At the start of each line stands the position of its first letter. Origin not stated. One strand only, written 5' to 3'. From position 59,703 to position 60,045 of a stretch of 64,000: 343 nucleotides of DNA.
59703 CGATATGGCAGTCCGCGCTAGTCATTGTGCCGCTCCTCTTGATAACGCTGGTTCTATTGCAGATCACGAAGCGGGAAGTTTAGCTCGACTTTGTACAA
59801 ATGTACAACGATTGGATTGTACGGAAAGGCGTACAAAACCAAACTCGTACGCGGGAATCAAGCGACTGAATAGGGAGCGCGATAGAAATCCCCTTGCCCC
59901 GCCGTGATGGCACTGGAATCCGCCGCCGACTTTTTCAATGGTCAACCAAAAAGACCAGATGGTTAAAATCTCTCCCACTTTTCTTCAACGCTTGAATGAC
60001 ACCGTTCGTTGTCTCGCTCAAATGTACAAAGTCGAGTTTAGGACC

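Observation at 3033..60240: Dispersed, modular (BOX-like) intergenic repeat family: leader + 1-5 degenerate ~36-nt GATC-bounded units + C-rich tail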

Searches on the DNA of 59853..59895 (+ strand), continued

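Call 54: search_with_rna_model(model_id=R1, sources=[L001, L002, L003, L004, L005, L006, L007, L008, L009, L010, L011, L012, L013, L014, L015, L016, L017, L018, L019, L020, L021, L022, L023, L024, L025, L026, L027, L028, L029, L030, L031, L032, L033, L034, L035, L036, L037, L038, L039, L040, L041, L042, L043, L044, L045, L046, L047, L048, L049, L050, L051, L052, L053, L054, L055, L056, L057, L058, L059, L060, L061, L062, L063, L064, L065, L066, L067, L068, L069, L070, L071, L072, L073, L074, L075, L076, L077, L078, L079, L080, L081, L082, L083, L084, L085, L086, L087, L088, L089, L090, L091, L092, L093, L094, L095, L096, L097, L098, L099, L100], max_evalue=0.01)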
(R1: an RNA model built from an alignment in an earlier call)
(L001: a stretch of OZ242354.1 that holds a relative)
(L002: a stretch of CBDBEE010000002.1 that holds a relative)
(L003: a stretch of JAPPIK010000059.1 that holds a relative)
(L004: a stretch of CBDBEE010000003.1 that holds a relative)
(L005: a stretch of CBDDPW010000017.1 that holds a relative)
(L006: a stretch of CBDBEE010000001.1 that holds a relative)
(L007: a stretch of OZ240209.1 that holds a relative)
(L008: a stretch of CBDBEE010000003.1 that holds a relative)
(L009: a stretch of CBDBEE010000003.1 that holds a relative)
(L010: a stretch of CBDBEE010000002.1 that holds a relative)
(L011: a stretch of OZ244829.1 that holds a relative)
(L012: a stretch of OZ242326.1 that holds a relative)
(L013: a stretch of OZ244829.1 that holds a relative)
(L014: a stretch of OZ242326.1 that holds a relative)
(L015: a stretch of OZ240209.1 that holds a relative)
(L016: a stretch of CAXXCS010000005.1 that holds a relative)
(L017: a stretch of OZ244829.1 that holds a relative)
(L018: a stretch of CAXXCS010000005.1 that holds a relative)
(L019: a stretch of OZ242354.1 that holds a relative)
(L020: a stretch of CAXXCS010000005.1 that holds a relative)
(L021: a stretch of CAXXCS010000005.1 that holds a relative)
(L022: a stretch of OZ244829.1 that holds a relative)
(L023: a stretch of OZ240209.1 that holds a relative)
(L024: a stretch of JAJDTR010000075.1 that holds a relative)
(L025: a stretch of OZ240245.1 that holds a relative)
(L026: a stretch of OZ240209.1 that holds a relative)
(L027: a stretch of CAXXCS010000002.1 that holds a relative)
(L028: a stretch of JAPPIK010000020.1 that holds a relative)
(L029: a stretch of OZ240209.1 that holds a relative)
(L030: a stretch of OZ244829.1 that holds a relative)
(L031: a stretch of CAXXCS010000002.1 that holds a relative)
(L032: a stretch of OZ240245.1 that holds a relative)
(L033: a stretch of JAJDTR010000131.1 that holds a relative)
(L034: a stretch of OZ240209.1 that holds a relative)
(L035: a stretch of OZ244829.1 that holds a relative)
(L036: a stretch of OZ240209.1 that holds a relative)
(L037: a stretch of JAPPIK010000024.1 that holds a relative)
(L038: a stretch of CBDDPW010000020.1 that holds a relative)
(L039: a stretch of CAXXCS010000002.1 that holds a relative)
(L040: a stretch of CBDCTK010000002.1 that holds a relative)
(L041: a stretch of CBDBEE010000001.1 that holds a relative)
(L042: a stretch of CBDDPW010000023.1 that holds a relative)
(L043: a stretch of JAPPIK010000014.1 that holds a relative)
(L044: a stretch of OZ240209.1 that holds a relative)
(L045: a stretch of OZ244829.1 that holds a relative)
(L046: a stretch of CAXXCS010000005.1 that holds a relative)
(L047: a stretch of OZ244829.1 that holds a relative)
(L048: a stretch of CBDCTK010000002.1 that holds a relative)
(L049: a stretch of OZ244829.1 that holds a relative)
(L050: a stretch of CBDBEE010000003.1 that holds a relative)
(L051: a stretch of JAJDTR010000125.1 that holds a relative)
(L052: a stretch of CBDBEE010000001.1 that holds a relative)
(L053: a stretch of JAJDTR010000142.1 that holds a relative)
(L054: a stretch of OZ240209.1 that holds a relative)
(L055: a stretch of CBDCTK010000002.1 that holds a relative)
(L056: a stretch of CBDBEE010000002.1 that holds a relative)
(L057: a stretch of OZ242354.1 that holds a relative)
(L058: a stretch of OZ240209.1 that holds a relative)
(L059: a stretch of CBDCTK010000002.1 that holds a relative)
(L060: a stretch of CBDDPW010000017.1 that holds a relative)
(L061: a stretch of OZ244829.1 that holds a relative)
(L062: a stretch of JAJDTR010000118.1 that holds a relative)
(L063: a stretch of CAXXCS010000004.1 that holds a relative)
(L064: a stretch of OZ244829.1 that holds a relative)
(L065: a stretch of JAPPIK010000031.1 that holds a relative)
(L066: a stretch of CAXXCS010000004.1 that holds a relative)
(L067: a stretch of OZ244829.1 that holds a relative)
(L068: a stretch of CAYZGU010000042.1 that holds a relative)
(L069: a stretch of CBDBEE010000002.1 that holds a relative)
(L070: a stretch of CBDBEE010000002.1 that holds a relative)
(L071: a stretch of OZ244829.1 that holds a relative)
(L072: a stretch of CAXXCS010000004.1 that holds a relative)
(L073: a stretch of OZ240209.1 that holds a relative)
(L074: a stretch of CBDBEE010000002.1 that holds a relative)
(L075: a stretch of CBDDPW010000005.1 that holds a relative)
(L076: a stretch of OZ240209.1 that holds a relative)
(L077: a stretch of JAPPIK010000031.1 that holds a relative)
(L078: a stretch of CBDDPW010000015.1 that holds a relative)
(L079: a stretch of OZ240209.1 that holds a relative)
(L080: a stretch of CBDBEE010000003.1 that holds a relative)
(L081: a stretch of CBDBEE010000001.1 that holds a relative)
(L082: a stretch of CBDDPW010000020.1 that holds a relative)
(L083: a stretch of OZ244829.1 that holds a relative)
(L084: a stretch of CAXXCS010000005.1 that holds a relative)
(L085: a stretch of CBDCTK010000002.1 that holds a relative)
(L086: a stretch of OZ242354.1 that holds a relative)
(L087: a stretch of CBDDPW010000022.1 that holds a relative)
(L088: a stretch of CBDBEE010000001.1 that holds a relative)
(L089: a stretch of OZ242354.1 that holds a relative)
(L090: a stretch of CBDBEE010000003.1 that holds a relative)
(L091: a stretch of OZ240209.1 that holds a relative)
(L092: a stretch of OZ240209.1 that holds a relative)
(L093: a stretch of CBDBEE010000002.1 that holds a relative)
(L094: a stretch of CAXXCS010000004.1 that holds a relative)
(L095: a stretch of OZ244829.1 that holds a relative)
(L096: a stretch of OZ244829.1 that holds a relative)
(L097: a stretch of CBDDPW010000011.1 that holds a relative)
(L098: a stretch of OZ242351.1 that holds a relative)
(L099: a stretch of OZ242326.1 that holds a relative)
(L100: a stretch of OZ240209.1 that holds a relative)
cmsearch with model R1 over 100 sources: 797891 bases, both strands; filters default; matches with E-value up to 0.01: 318.
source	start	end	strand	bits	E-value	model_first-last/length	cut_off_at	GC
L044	5461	5503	+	67.8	4.4e-11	1-43/43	no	0.53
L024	1746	1788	+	67.1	6e-11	1-43/43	no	0.49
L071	4781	4823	+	66.8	7e-11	1-43/43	no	0.53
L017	598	640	-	66.5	8.2e-11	1-43/43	no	0.56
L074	3909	3951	-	66.2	9.5e-11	1-43/43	no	0.42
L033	4839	4881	-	65.8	1.1e-10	1-43/43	no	0.53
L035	2313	2355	-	65.7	1.2e-10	1-43/43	no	0.44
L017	6904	6946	+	65.5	1.3e-10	1-43/43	no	0.53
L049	4742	4784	-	65.3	1.5e-10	1-43/43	no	0.51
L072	6120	6162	-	65.1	1.6e-10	1-43/43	no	0.49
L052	6120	6162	+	65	1.7e-10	1-43/43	no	0.47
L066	2490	2532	+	65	1.7e-10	1-43/43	no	0.47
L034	6622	6664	+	65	1.7e-10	1-43/43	no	0.53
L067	3892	3934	-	64.9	1.8e-10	1-43/43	no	0.49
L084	6458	6500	+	64.7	1.9e-10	1-43/43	no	0.4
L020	7393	7435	-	64.4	2.2e-10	1-43/43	no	0.47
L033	4056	4098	+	64.3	2.3e-10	1-43/43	no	0.51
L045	920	962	+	64.3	2.3e-10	1-43/43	no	0.51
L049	3256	3298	-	64.1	2.6e-10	1-43/43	no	0.56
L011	2755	2797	+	64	2.7e-10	1-43/43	no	0.44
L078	7673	7715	+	63.8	3e-10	1-43/43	no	0.53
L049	2559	2601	-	63.8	3.1e-10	1-43/43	no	0.56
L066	2978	3020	+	63.7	3.2e-10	1-43/43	no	0.49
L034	3195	3237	-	63.2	3.9e-10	1-43/43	no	0.51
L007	7509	7551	+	63.1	4.1e-10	1-43/43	no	0.47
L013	2777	2819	-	63.1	4.3e-10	1-43/43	no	0.56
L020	7723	7765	-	63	4.5e-10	1-43/43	no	0.49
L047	857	899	-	62.8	4.9e-10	1-43/43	no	0.53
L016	6231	6273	-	62.8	4.9e-10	1-43/43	no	0.49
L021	4750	4792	+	62.7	5.1e-10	1-43/43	no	0.51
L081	2634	2676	-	62.7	5.2e-10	1-43/43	no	0.49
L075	5827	5869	-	62.6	5.4e-10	1-43/43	no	0.49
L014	3411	3453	-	62.6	5.4e-10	1-43/43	no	0.49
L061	5415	5457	+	62.5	5.5e-10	1-43/43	no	0.42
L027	1773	1815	+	62.5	5.5e-10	1-43/43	no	0.4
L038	3137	3179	-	62.5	5.6e-10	1-43/43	no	0.47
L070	1332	1374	-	62.3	6.3e-10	1-43/43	no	0.47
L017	7105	7147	+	62.3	6.3e-10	1-43/43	no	0.51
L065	226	268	-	62.3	6.3e-10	1-43/43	no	0.49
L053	4346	4388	-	62.3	6.3e-10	1-43/43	no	0.49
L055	6784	6826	+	62.3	6.3e-10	1-43/43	no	0.44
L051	2859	2901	+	62.2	6.5e-10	1-43/43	no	0.47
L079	6881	6923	+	62.2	6.5e-10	1-43/43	no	0.49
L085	302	344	+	62.2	6.6e-10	1-43/43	no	0.47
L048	7113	7155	+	62.1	6.8e-10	1-43/43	no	0.4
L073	5811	5853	-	62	7.2e-10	1-43/43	no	0.47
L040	4436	4478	+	61.9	7.5e-10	1-43/43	no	0.44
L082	5034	5076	-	61.9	7.6e-10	1-43/43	no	0.49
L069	3976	4018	-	61.9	7.6e-10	1-43/43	no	0.53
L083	2961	3003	-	61.8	7.9e-10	1-43/43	no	0.53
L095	4387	4429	-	61.8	8e-10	1-43/43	no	0.47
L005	398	440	+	61.7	8.1e-10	1-43/43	no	0.47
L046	1261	1303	-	61.7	8.4e-10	1-43/43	no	0.49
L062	2952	2994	-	61.6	8.5e-10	1-43/43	no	0.44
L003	6181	6223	+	61.6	8.6e-10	1-43/43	no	0.44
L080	4183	4225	-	61.5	9.2e-10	1-43/43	no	0.44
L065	4469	4511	+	61.4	9.4e-10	1-43/43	no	0.37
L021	4840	4882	-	61.4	9.5e-10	1-43/43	no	0.44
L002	2205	2247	-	61.3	9.9e-10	1-43/43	no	0.49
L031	4084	4126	-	61.3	1e-09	1-43/43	no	0.44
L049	6536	6578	-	61.2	1.1e-09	1-43/43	no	0.56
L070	3606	3648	-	61.2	1.1e-09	1-43/43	no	0.56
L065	818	860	-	61.2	1.1e-09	1-43/43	no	0.56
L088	5993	6035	+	61.1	1.1e-09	1-43/43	no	0.49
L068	6966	7008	+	60.9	1.2e-09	1-43/43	no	0.49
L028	7361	7403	+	60.7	1.3e-09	1-43/43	no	0.47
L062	2788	2830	-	60.6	1.4e-09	1-43/43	no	0.44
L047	44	86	-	60.6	1.4e-09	1-43/43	no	0.49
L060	950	992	+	60.6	1.4e-09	1-43/43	no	0.47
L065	750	792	-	60.6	1.4e-09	1-43/43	no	0.49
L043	51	93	+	60.5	1.5e-09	1-43/43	no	0.51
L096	3602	3644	+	60.5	1.5e-09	1-43/43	no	0.51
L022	6444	6486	+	60.4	1.6e-09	1-43/43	no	0.47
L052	5914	5956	+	60.3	1.6e-09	1-43/43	no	0.44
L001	5790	5832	-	60.1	1.8e-09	1-43/43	no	0.47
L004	3577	3619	-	60.1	1.8e-09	1-43/43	no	0.47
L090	1961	2003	-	60.1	1.8e-09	1-43/43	no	0.47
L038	6453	6495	-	60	1.9e-09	1-43/43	no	0.49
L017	1037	1079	-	59.9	2e-09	1-43/43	no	0.47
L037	781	823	-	59.8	2e-09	1-43/43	no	0.51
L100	2018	2060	-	59.8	2e-09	1-43/43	no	0.56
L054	34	76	+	59.8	2.1e-09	1-43/43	no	0.44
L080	4801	4843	-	59.8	2.1e-09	1-43/43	no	0.47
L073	1426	1468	-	59.7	2.2e-09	1-43/43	no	0.53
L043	297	339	+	59.6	2.2e-09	1-43/43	no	0.47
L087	3202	3244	-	59.6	2.2e-09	1-43/43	no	0.47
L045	5393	5435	-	59.6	2.3e-09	1-43/43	no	0.51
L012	1046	1088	+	59.4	2.5e-09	1-43/43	no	0.44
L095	2128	2170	-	59.4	2.5e-09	1-43/43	no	0.51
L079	5014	5056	+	59.3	2.6e-09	1-43/43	no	0.53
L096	5926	5968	+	59.3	2.6e-09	1-43/43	no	0.44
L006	2557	2599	-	59.3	2.7e-09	1-43/43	no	0.51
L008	2515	2557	+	59.3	2.7e-09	1-43/43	no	0.51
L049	726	768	-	59.3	2.7e-09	1-43/43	no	0.53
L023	2240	2282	+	59.2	2.8e-09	1-43/43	no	0.56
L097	6590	6632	+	59.1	2.9e-09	1-43/43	no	0.4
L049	2442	2484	-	59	3e-09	1-43/43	no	0.51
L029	838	880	+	59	3e-09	1-43/43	no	0.49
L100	2169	2211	-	59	3.1e-09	1-43/43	no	0.49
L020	3830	3872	-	58.8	3.4e-09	1-43/43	no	0.42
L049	6709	6751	-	58.7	3.5e-09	1-43/43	no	0.53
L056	1145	1187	-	58.7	3.5e-09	1-43/43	no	0.44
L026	7543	7585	-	58.7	3.6e-09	1-43/43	no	0.47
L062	2872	2914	-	58.7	3.6e-09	1-43/43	no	0.44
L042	1603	1645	-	58.6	3.7e-09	1-43/43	no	0.44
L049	3753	3795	-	58.5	3.8e-09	1-43/43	no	0.53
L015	5458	5500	+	58.5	3.8e-09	1-43/43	no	0.42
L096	5860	5902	+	58.5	3.9e-09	1-43/43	no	0.51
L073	7582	7624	+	58.5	3.9e-09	1-43/43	no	0.49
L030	299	341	-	58.4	4.1e-09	1-43/43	no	0.44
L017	6545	6587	+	58.3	4.2e-09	1-43/43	no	0.51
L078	7784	7826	+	58.3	4.4e-09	1-43/43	no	0.44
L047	1247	1289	-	58.2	4.5e-09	1-43/43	no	0.49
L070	6162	6204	-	58.1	4.7e-09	1-43/43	no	0.47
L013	2424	2466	-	58.1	4.7e-09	1-43/43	no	0.49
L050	3692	3734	+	58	4.8e-09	1-43/43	no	0.44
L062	6244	6286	-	58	4.8e-09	1-43/43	no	0.47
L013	2692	2734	-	57.9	5.1e-09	1-43/43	no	0.51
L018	6975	7017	+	57.9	5.2e-09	1-43/43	no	0.37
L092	5637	5679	+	57.9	5.2e-09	1-43/43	no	0.51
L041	7044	7086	-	57.8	5.3e-09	1-43/43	no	0.56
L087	2676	2718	-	57.8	5.5e-09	1-43/43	no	0.47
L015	5315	5357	+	57.7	5.6e-09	1-43/43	no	0.49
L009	3156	3198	+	57.7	5.8e-09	1-43/43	no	0.49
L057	591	633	-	57.4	6.5e-09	1-43/43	no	0.44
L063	6667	6709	-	57.4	6.6e-09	1-43/43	no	0.4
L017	6603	6645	+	57.3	6.9e-09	1-43/43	no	0.47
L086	4001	4043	+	57.3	6.9e-09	1-43/43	no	0.42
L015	5573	5615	+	57.2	7.2e-09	1-43/43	no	0.49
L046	5936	5978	+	57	7.9e-09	1-43/43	no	0.47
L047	2169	2211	-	56.9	8.4e-09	1-43/43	no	0.56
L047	2427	2469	-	56.9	8.4e-09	1-43/43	no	0.56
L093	549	591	+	56.8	8.8e-09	1-43/43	no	0.44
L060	7640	7682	-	56.7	9e-09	1-43/43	no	0.51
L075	3285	3327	+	56.7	9.1e-09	1-43/43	no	0.56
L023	1719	1761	+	56.7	9.4e-09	1-43/43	no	0.49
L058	6365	6407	-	56.3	1.1e-08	1-43/43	no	0.49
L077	5743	5785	-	56.3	1.1e-08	1-43/43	no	0.49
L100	2080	2122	-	56.2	1.1e-08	1-43/43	no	0.53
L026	6325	6367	+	56.2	1.2e-08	1-43/43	no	0.51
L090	5719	5761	-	56.2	1.2e-08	1-43/43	no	0.47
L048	1402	1444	+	56.2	1.2e-08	1-43/43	no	0.51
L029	1173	1215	+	56.1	1.2e-08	1-43/43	no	0.49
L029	1525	1567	+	56.1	1.2e-08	1-43/43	no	0.49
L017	6962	7004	+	56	1.3e-08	1-43/43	no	0.42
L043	1505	1547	+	55.9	1.3e-08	1-43/43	no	0.44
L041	3344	3386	-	55.9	1.4e-08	1-43/43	no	0.49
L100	53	95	-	55.8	1.4e-08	1-43/43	no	0.49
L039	2105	2147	-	55.7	1.5e-08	1-43/43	no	0.47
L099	2808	2850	+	55.6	1.6e-08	1-43/43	no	0.53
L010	7726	7768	-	55.5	1.6e-08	1-43/43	no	0.44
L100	3860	3902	+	55.5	1.6e-08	1-43/43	no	0.53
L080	4479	4521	-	55.5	1.7e-08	1-43/43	no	0.4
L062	281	323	-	55.3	1.9e-08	1-43/43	no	0.49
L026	893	935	+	55.2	1.9e-08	1-43/43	no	0.49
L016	1349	1391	+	55.2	1.9e-08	1-43/43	no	0.42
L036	447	489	+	55.1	2e-08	1-43/43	no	0.49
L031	4135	4177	-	54.9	2.2e-08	1-43/43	no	0.56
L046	2223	2265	-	54.7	2.4e-08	1-43/43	no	0.4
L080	4000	4042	-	54.7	2.4e-08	1-43/43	no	0.42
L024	1583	1625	-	54.7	2.4e-08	1-43/43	no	0.51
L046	1770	1812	-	54.6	2.6e-08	1-43/43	no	0.51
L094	4894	4936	+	54.6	2.6e-08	1-43/43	no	0.4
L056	3340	3382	-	54.5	2.7e-08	1-43/43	no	0.51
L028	2068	2110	-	54.3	3e-08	1-43/43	no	0.44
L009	1953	1995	-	54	3.4e-08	1-43/43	no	0.47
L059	1805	1847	-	53.8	3.7e-08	1-43/43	no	0.44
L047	2022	2064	-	53.8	3.7e-08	1-43/43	no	0.49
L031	688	730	-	53.8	3.7e-08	1-43/43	no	0.47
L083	3045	3087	-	53.8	3.7e-08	1-43/43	no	0.49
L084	6675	6717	-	53.8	3.8e-08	1-43/43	no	0.44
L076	1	38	-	53.7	3.9e-08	1-38/43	3'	0.47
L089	2116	2158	-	53.7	4e-08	1-43/43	no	0.51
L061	5335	5377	+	53.6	4.2e-08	1-43/43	no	0.44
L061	1664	1706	+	53.5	4.4e-08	1-43/43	no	0.47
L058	7962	8000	+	53.5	4.4e-08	1-39/43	3'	0.46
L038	145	187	-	53.3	4.8e-08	1-43/43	no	0.47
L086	6052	6094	+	53.1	5.2e-08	1-43/43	no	0.42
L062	195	237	-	52.9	5.8e-08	1-43/43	no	0.47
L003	6489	6531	+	52.8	5.9e-08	1-43/43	no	0.47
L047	1935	1977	-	52.8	6.1e-08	1-43/43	no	0.53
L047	2084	2126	-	52.8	6.1e-08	1-43/43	no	0.53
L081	2460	2502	+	52.8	6.1e-08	1-43/43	no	0.44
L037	2908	2950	-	52.6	6.5e-08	1-43/43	no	0.37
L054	2644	2686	+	52.6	6.6e-08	1-43/43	no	0.49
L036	728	770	-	52.6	6.6e-08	1-43/43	no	0.42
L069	1905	1947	-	52.5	6.8e-08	1-43/43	no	0.42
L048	5560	5602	-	52.5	7.1e-08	1-43/43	no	0.49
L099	5818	5860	+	52.5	7.2e-08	1-43/43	no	0.51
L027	7934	7976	+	52.3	7.6e-08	1-43/43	no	0.42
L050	3646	3688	+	52.3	7.7e-08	1-43/43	no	0.4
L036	567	609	-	52.2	7.9e-08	1-43/43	no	0.49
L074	163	205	-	52.1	8.5e-08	1-43/43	no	0.47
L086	7881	7923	+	51.8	9.7e-08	1-43/43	no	0.47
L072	6061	6103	+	51.8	9.8e-08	1-43/43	no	0.4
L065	3299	3341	-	51.8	9.8e-08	1-43/43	no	0.51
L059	1719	1761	-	51.7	1e-07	1-43/43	no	0.49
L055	4637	4679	-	51.7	1e-07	1-43/43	no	0.47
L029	5123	5165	-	51.5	1.1e-07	1-43/43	no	0.53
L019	5499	5541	-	51.5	1.1e-07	1-43/43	no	0.51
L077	423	465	+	51.5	1.1e-07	1-43/43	no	0.47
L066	3037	3079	-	51.4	1.2e-07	1-43/43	no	0.44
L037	665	707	-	51.3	1.3e-07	1-43/43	no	0.47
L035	5905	5947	+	51.1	1.4e-07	1-43/43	no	0.56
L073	3333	3375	-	51.1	1.4e-07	1-43/43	no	0.44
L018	20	62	-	50.9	1.5e-07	1-43/43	no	0.51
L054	7507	7549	-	50.9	1.5e-07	1-43/43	no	0.4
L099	2440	2482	+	50.9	1.5e-07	1-43/43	no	0.42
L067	2646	2688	-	50.7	1.7e-07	1-43/43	no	0.44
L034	3109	3151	-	50.6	1.7e-07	1-43/43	no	0.49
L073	1342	1384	-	50.6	1.7e-07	1-43/43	no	0.51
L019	2163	2205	+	50.4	1.9e-07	1-43/43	no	0.51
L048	4807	4849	-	50.4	1.9e-07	1-43/43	no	0.56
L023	5984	6026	+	50.4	1.9e-07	1-43/43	no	0.56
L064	5154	5196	+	50.4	2e-07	1-43/43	no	0.49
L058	1380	1422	-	50.3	2e-07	1-43/43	no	0.47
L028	2156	2198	-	50.3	2e-07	1-43/43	no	0.47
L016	6146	6188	-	50.2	2.1e-07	1-43/43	no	0.56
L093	7333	7375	+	50.1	2.2e-07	1-43/43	no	0.58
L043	7032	7074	-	50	2.3e-07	1-43/43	no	0.44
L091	2295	2337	-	50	2.3e-07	1-43/43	no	0.47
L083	4204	4246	-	49.6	2.8e-07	1-43/43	no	0.4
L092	4946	4988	-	49.5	3e-07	1-43/43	no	0.49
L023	108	150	+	49.3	3.2e-07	1-43/43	no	0.53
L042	2521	2563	-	49.2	3.4e-07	1-43/43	no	0.47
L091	3252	3294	-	49.2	3.4e-07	1-43/43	no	0.47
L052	5765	5807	+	49.2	3.4e-07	1-43/43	no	0.42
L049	4660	4702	-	48.7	4.4e-07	1-43/43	no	0.51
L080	4605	4647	-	48.6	4.7e-07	1-43/43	no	0.53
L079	2999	3041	+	47.9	6.4e-07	1-43/43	no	0.49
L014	7272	7314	+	47.8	6.7e-07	1-43/43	no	0.51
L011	5540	5582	+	47.5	7.6e-07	1-43/43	no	0.47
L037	723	765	-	47.5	7.9e-07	1-43/43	no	0.47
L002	4359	4401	+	47.4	8.1e-07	1-43/43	no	0.51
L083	3143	3185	+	47.4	8.1e-07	1-43/43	no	0.51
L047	1138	1180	-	47.3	8.4e-07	1-43/43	no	0.44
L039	5850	5892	+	47.3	8.6e-07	1-43/43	no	0.4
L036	2976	3018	+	47.3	8.6e-07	1-43/43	no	0.47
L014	3502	3544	-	47.3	8.7e-07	1-43/43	no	0.47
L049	6357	6399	+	47.2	8.9e-07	1-43/43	no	0.47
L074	1769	1811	-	46.9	1e-06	1-43/43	no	0.58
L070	5767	5809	-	46.8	1.1e-06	1-43/43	no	0.37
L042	2595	2637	-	46.1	1.5e-06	1-43/43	no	0.42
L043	170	212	+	46.1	1.6e-06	1-43/43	no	0.47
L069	284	326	-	45.9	1.7e-06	1-43/43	no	0.51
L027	4554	4596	+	45.6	2e-06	1-43/43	no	0.42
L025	5514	5556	-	45.5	2.1e-06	1-43/43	no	0.44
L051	4686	4728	+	45.4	2.1e-06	1-43/43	no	0.51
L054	6892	6934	-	45.4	2.2e-06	1-43/43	no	0.37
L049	618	660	-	45.3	2.2e-06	1-43/43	no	0.42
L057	646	688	-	45.2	2.3e-06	1-43/43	no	0.42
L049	4862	4904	+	44.8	2.8e-06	1-43/43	no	0.42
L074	5549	5591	-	44.8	2.9e-06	1-43/43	no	0.47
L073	4556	4598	+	44.5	3.3e-06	1-43/43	no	0.56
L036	3086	3124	-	44.4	3.5e-06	1-43/43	no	0.54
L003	6335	6377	+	43.8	4.7e-06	1-43/43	no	0.44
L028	2210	2252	-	43.5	5.5e-06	1-43/43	no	0.42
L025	5472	5514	+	43.1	6.4e-06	1-43/43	no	0.47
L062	6097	6139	-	43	6.8e-06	1-43/43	no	0.49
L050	6852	6894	-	42.7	7.9e-06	1-43/43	no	0.4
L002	6065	6107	+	42.5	8.8e-06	1-43/43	no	0.35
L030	202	244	+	42.4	9.2e-06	1-43/43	no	0.42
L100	3941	3979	+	42.4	9.3e-06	1-43/43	no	0.51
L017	517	559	-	42.2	1e-05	1-43/43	no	0.49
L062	5139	5181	-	42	1.1e-05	1-43/43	no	0.49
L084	6502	6531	+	41.6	1.3e-05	10-39/43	no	0.43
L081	6697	6739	+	40.9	1.8e-05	1-43/43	no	0.53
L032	3725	3767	-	40.8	2e-05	1-43/43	no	0.47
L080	40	82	-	40.6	2.1e-05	1-43/43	no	0.53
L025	1678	1717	+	40.4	2.4e-05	1-43/43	no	0.5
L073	1390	1425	-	40.4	2.4e-05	8-43/43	no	0.53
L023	2566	2608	+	40.2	2.6e-05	1-43/43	no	0.49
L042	2669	2711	-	40.2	2.6e-05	1-43/43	no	0.53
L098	5556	5595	+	40.2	2.6e-05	1-43/43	no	0.47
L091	2420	2462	-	39.8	3.1e-05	1-43/43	no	0.49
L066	2533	2567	+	39.5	3.7e-05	9-43/43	no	0.49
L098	5413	5452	-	39.4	3.8e-05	1-43/43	no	0.45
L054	7199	7241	-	39.3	4e-05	1-43/43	no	0.4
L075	2300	2342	-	39.2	4.2e-05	1-43/43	no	0.56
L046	6008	6050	-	38.8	5.2e-05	1-43/43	no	0.44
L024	1893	1935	-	38.8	5.2e-05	1-43/43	no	0.49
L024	7842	7884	-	38.6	5.7e-05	1-43/43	no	0.47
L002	3971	4013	-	38.4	6.1e-05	1-43/43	no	0.44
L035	4797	4839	-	37.6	9.1e-05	1-43/43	no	0.53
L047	730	772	-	37.6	9.3e-05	1-43/43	no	0.37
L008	2577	2619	+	36.9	0.00013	1-43/43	no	0.49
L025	6333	6375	+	36.8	0.00014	1-43/43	no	0.44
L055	6002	6044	-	36.5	0.00016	1-43/43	no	0.49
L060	390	432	+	36.5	0.00016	1-43/43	no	0.47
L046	1734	1769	-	36.2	0.00018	8-43/43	no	0.53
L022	6577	6619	-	35.9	0.00021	1-43/43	no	0.49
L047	1420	1462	+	35.5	0.00026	1-43/43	no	0.6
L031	7032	7074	-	35.4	0.00027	1-43/43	no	0.42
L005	6351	6393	+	35.2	0.0003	1-43/43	no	0.51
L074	1652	1694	-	35.1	0.00031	1-43/43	no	0.44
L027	4141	4183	-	34.1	0.00049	1-43/43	no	0.44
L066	861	903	+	33.9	0.00056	1-43/43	no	0.56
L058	5191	5255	+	33.8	0.00057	1-43/43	no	0.49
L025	1720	1762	-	33.5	0.00066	1-43/43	no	0.47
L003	6643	6669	+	33.2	0.00077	1-27/43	3'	0.48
(18 more, lower-scoring)
